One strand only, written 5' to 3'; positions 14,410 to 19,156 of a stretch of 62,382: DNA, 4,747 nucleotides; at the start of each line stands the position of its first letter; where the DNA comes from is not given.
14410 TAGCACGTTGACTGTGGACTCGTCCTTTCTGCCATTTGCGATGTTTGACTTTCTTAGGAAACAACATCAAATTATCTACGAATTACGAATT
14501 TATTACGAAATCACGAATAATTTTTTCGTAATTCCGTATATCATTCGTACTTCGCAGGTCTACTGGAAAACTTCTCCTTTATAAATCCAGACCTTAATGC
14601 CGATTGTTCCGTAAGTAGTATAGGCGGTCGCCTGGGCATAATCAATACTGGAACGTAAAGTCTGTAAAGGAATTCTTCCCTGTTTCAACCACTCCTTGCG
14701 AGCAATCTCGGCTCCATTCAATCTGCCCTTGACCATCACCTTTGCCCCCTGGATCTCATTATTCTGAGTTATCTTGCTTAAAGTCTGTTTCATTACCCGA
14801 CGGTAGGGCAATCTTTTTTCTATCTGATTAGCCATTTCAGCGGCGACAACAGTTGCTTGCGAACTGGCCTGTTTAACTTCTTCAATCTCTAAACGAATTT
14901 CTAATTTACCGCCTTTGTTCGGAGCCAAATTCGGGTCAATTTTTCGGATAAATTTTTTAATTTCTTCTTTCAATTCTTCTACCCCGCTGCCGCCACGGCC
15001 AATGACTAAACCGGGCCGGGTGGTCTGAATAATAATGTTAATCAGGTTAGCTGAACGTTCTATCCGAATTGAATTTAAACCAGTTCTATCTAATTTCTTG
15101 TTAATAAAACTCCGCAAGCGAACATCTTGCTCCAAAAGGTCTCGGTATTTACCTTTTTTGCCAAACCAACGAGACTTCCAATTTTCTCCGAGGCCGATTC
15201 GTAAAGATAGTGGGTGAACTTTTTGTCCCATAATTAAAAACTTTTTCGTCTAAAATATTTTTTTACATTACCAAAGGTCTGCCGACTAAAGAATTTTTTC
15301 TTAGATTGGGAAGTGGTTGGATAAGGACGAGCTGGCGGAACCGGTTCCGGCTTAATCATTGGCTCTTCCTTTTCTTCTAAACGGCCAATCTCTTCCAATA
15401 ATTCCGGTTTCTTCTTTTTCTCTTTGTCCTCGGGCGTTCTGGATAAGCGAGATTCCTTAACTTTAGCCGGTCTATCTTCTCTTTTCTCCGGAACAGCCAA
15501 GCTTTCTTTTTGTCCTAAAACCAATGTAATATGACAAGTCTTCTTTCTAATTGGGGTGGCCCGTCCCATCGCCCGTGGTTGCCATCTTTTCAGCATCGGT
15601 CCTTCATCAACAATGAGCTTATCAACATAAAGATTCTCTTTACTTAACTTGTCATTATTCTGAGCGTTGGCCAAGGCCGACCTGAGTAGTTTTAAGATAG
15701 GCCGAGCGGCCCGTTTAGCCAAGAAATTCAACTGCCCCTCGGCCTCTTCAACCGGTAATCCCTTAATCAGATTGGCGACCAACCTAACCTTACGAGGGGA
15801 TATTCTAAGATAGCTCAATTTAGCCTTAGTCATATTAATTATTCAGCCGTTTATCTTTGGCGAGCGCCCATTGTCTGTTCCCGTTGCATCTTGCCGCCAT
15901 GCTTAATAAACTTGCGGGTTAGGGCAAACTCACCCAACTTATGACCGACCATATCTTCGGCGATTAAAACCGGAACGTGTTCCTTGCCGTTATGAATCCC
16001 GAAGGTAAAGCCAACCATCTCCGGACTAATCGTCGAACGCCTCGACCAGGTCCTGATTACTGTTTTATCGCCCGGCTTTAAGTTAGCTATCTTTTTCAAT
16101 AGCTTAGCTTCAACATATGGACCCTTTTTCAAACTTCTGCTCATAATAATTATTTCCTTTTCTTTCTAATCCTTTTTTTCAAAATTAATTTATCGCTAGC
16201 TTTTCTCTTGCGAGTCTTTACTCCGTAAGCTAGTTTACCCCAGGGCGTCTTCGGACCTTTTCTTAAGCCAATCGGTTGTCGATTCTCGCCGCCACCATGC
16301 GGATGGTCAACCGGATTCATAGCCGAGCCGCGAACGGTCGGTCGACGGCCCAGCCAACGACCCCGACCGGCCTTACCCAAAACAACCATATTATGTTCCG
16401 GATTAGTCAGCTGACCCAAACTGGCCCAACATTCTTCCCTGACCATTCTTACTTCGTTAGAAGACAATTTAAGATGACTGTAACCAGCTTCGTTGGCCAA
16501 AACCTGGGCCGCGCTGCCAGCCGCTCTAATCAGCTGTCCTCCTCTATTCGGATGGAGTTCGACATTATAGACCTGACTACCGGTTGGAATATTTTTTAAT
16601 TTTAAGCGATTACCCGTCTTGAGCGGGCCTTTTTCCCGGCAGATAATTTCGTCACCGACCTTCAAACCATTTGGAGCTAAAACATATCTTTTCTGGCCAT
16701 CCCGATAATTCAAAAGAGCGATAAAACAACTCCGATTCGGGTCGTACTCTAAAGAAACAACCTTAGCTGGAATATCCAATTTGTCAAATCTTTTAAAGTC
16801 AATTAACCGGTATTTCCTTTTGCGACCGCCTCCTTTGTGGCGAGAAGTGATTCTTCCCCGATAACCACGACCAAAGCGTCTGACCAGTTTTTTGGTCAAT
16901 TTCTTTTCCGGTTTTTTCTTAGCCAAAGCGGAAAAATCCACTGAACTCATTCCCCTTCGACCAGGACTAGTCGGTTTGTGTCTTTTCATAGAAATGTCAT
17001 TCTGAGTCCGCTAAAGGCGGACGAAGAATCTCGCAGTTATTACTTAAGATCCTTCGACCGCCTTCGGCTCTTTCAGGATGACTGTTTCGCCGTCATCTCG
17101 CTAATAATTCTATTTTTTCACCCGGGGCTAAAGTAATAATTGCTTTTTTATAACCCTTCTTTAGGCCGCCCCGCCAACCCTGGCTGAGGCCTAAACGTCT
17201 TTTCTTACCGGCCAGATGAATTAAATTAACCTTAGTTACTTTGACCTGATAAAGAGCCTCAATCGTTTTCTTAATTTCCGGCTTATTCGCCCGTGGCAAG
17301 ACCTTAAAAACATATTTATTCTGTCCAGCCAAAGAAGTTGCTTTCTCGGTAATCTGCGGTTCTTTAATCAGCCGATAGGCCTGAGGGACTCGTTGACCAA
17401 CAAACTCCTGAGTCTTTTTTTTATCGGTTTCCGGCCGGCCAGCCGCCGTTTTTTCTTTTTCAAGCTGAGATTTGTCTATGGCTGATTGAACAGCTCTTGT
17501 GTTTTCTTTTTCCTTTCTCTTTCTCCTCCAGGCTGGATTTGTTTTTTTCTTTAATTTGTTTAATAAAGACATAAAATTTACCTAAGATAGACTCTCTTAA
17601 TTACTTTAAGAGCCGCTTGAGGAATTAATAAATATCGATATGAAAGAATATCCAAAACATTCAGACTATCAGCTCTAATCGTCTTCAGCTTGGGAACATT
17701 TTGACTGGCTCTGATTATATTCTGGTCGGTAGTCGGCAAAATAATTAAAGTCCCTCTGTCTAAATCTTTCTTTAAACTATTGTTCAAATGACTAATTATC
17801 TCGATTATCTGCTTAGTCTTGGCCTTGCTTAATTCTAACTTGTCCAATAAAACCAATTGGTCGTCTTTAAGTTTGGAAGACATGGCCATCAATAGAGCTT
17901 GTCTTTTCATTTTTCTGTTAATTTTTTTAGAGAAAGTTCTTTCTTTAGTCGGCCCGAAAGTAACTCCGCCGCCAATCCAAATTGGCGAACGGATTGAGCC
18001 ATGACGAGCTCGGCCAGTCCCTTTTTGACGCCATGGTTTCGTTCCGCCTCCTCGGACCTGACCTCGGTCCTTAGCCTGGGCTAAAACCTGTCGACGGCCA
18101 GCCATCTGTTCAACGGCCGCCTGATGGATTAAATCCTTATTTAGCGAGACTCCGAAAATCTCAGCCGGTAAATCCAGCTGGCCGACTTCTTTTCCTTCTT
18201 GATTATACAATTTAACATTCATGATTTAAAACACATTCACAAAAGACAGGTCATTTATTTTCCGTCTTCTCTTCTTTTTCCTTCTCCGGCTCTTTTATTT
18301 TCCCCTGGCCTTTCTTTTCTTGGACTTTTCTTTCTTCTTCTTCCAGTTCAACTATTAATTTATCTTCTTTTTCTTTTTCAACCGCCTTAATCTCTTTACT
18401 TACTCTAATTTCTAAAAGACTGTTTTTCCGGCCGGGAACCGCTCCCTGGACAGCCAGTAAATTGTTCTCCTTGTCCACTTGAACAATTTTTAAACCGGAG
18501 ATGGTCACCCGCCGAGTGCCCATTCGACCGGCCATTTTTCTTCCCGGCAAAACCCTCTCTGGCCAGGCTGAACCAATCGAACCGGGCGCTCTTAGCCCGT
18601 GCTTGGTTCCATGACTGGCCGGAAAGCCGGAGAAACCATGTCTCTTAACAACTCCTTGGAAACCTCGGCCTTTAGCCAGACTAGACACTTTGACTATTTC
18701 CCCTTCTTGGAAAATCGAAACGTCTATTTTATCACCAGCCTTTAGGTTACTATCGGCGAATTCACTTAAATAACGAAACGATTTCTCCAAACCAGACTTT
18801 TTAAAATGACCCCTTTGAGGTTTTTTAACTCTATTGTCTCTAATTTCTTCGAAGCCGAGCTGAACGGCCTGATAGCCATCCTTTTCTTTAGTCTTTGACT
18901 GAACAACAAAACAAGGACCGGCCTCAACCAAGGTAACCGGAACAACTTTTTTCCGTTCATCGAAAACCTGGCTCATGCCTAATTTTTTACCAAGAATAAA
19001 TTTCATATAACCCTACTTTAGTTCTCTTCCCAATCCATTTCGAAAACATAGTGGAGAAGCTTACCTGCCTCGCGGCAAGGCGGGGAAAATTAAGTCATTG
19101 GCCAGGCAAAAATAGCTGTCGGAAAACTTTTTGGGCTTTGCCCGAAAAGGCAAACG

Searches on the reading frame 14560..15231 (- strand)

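Call 77: search_protein_families(library=pfam, proteins=[window:14560-15231:-], max_evalue=0.00001)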
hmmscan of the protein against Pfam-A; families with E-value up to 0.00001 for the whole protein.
window:14560-15231:- (223 aa): 2 families
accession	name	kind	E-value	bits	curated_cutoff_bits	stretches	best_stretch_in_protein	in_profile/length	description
PF00189.25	Ribosomal_S3_C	-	8.1e-32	110.1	34.1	1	133-216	1-83/83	Ribosomal protein S3, C-terminal domain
PF07650.23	KH_2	-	7e-15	55.1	22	1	39-121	2-75/78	KH domain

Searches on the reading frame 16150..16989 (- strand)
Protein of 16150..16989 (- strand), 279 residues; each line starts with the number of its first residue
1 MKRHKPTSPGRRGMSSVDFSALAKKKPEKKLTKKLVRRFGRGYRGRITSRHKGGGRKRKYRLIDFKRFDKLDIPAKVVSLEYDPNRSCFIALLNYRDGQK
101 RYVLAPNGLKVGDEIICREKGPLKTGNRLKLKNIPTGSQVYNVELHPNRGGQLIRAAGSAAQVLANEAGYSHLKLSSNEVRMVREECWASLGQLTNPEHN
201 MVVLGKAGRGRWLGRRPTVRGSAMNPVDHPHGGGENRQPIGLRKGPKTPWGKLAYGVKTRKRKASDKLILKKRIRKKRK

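Call 77: search_protein_families(library=pfam, proteins=[window:16150-16989:-], max_evalue=0.00001)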
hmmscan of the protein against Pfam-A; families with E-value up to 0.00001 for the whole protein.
window:16150-16989:- (279 aa): 2 families
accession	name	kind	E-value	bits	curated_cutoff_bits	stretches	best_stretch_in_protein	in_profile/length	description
PF03947.24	Ribosomal_L2_C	-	2.8e-48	163.5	33.7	1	124-251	1-126/126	Ribosomal Proteins L2, C-terminal domain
PF00181.30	Ribosomal_L2_N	-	1e-34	118.8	23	1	40-116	1-76/77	Ribosomal Proteins L2, RNA binding N-terminal domain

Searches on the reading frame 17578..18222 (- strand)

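Call 77: search_protein_families(library=pfam, proteins=[window:17578-18222:-], max_evalue=0.00001)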
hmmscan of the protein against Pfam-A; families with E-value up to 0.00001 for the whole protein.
window:17578-18222:- (214 aa): 1 family
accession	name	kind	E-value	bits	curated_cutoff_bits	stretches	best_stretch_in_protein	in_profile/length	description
PF00573.27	Ribosomal_L4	-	5e-62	209.4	25.8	1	17-209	2-188/190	Ribosomal protein L4/L1 family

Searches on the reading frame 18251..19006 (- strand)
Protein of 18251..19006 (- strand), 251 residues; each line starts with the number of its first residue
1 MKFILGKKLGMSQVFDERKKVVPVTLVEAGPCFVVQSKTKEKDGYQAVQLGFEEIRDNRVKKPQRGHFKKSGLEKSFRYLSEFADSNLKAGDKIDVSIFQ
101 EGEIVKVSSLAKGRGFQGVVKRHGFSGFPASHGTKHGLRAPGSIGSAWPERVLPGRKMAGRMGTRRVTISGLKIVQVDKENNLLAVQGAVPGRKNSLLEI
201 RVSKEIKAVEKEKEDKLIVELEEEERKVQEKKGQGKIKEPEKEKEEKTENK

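Call 77: search_protein_families(library=pfam, proteins=[window:18251-19006:-], max_evalue=0.00001)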
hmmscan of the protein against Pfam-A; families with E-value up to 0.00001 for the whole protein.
window:18251-19006:- (251 aa): 1 family
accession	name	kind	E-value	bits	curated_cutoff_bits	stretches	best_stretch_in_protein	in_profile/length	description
PF00297.29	Ribosomal_L3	-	5.8e-18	65.5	22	1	82-180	196-291/369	Ribosomal protein L3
